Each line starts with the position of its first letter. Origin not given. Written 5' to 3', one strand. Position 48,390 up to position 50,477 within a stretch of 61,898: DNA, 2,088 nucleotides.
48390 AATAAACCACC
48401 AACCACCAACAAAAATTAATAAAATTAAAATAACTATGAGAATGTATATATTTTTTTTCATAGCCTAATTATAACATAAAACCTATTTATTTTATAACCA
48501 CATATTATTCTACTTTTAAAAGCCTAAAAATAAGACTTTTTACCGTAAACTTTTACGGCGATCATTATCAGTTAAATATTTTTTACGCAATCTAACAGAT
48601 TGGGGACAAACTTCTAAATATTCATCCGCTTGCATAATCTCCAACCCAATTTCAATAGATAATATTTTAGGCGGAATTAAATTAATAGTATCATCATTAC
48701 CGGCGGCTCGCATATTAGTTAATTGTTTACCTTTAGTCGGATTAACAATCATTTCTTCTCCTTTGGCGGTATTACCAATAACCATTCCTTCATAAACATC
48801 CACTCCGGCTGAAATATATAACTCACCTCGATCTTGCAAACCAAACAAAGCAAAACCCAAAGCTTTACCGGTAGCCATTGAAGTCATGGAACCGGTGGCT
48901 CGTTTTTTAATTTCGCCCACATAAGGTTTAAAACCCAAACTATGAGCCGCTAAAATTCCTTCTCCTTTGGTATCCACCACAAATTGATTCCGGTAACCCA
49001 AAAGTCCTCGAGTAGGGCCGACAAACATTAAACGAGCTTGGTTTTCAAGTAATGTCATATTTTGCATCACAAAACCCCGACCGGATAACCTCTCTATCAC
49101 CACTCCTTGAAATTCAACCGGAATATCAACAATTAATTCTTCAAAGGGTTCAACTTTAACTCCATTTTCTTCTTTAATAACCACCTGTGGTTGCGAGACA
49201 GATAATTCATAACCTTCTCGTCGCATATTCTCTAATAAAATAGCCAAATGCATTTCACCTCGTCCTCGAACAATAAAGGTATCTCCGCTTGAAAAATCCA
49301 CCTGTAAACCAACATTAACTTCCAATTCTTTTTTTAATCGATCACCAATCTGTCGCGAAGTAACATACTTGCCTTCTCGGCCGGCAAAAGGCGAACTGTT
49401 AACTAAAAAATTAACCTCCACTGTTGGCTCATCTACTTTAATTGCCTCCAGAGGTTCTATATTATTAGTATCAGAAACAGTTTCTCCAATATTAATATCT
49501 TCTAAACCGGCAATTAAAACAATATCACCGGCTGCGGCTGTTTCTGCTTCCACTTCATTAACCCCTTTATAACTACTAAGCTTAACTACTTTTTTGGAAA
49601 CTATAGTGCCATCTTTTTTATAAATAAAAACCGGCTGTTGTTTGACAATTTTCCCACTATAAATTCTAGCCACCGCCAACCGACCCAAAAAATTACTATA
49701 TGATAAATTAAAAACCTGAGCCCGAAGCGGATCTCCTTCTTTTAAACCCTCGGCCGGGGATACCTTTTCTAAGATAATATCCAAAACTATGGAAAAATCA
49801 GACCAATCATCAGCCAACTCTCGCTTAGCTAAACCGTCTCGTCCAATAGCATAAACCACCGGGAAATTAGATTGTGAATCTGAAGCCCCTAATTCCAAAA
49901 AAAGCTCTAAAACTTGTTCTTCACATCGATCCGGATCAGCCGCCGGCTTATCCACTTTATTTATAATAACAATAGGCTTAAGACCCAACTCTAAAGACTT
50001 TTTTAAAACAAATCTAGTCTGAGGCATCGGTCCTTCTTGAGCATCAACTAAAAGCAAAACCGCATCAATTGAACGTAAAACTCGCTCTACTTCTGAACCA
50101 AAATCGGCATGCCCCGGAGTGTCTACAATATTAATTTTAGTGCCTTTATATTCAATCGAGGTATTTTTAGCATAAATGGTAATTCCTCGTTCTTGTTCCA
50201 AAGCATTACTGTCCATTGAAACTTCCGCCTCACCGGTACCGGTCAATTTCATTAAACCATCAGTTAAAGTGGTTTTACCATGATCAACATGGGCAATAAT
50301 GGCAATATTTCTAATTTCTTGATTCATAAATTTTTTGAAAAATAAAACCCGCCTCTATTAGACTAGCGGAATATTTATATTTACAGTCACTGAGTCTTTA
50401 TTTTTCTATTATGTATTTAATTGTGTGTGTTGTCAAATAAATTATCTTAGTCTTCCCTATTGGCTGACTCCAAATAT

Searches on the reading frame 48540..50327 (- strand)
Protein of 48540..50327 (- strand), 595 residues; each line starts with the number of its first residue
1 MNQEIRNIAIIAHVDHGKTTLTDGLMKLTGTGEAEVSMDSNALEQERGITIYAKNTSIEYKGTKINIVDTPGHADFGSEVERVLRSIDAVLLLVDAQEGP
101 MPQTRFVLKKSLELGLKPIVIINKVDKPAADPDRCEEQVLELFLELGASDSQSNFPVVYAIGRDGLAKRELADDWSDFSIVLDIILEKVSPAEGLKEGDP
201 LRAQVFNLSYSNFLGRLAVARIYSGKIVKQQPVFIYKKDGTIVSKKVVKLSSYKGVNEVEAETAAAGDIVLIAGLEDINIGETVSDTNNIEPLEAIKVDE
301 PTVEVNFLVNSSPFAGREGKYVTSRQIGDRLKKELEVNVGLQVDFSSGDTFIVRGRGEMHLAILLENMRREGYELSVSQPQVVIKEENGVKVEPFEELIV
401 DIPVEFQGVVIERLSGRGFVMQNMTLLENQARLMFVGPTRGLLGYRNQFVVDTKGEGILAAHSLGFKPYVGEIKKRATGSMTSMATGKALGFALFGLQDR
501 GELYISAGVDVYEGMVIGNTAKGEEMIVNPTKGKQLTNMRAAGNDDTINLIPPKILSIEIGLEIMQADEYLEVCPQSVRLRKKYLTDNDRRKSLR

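Call 38: search_protein_families(library=pfam, proteins=[window:48540-50327:-], max_evalue=0.00001)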
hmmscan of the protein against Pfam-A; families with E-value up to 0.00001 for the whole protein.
window:48540-50327:- (595 aa): 6 families
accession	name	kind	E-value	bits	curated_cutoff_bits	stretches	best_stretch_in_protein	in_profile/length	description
PF00009.33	GTP_EFTU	-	1.1e-51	175.6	26.5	1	4-173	2-180/188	Elongation factor Tu GTP binding domain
PF21018.2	BipA_C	-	6.1e-37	126.2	23.8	1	478-586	1-109/110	TypA/BipA C-terminal domain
PF00679.30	EFG_C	-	1.4e-12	47.9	27.9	1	392-476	3-88/89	Elongation factor G C-terminus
PF03144.31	GTP_EFTU_D2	-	1.8e-09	38.3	30.3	1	215-284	1-72/73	Elongation factor Tu domain 2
PF22042.2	EF-G_D2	-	1.4e-07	32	27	1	201-286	2-83/84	Elongation factor G domain 2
PF01926.29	MMR_HSR1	-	2e-07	31.6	21.9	1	8-124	2-113/113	50S ribosome-binding GTPase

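Call 41: find_homologous_proteins(query=window:48540-50327:-, max_evalue=1e-100)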
Query window:48540-50327:- (595 aa): 8000 proteins with E <= 1e-100 among 8000 candidates; the best 120 are listed.
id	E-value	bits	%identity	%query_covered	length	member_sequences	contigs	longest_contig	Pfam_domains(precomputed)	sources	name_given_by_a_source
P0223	0.0e+0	1297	100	100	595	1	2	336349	PF21018.3,PF01926.30,PF00679.31,PF00009.34,PF03144.32,PF22042.3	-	-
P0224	0.0e+0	1120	85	100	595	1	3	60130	PF21018.3,PF01926.30,PF00679.31,PF00009.34,PF03144.32,PF22042.3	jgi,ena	-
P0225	0.0e+0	1022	78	100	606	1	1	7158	PF21018.3,PF01926.30,PF00679.31,PF02421.25,PF00009.34,PF03144.32,PF22042.3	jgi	jgi:GTP-binding protein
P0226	0.0e+0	1018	78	99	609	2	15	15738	PF21018.3,PF01926.30,PF00679.31,PF00009.34,PF03144.32,PF22042.3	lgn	-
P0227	0.0e+0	1010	77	100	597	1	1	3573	PF21018.3,PF01926.30,PF00679.31,PF02421.25,PF00009.34,PF03144.32,PF22042.3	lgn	-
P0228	1.6e-298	1009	77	99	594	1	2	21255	PF21018.3,PF01926.30,PF00679.31,PF00009.34,PF03144.32,PF22042.3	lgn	-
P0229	2.9e-298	1008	78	99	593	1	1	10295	PF21018.3,PF01926.30,PF00679.31,PF00009.34,PF03144.32,PF22042.3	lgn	-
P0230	3.1e-298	1008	77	99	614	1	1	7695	PF21018.3,PF01926.30,PF00679.31,PF00009.34,PF03144.32,PF22042.3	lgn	-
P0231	1.4e-297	1006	78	99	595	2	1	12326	PF21018.3,PF01926.30,PF00679.31,PF00009.34,PF03144.32,PF22042.3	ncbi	-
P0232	1.6e-296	1002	75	99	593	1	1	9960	PF21018.3,PF01926.30,PF00679.31,PF00009.34,PF03144.32,PF22042.3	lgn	-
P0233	4.6e-296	1001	77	99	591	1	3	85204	PF21018.3,PF01926.30,PF00679.31,PF00009.34,PF03144.32,PF22042.3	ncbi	-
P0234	6.2e-296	1000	77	99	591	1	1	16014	PF21018.3,PF01926.30,PF00679.31,PF00009.34,PF03144.32,PF22042.3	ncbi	-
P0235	8.5e-296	1000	77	99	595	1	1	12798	PF21018.3,PF01926.30,PF00679.31,PF00009.34,PF03144.32,PF22042.3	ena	-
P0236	9.7e-296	1000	77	100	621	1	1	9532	PF21018.3,PF01926.30,PF00679.31,PF00009.34,PF03144.32,PF22042.3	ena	-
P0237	1.5e-295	999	77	99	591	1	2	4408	PF21018.3,PF01926.30,PF00679.31,PF00009.34,PF03144.32,PF22042.3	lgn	-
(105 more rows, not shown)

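Call 69: find_encoding_contigs(protein=P0224, flank=10000, max_places=2)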
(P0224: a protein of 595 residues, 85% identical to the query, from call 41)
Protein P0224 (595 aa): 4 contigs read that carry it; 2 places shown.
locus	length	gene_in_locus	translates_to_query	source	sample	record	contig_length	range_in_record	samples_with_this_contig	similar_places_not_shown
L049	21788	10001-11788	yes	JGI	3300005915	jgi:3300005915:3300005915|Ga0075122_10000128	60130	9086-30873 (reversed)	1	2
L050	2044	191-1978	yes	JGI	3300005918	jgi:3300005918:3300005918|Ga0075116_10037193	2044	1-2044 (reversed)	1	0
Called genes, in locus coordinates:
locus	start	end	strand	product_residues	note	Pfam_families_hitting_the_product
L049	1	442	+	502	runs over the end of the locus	-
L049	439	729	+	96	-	-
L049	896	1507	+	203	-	-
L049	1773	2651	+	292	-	PF03462:PCRF, PF00472:RF-1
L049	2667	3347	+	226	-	PF00005:ABC_tran, PF13304:AAA_21 (weak)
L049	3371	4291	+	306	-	PF18075:FtsX_ECD, PF02687:FtsX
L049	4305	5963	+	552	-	PF01656:CbiA (weak), PF06418:CTP_synth_N, PF00117:GATase, PF07722:Peptidase_C26 (faint)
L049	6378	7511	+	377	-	PF13439:Glyco_transf_4 (weak), PF00534:Glycos_transf_1, PF13692:Glyco_trans_1_4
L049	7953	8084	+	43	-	-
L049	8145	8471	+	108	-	PF00583:Acetyltransf_1 (weak)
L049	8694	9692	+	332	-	-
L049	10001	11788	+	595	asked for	PF00009:GTP_EFTU, PF01926:MMR_HSR1 (weak), PF22042:EF-G_D2, PF03144:GTP_EFTU_D2, PF00679:EFG_C, PF21018:BipA_C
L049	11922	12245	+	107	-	PF01906:YbjQ_1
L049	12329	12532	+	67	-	-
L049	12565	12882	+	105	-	PF18908:DUF5663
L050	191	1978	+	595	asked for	PF00009:GTP_EFTU, PF01926:MMR_HSR1 (weak), PF22042:EF-G_D2, PF03144:GTP_EFTU_D2, PF00679:EFG_C, PF21018:BipA_C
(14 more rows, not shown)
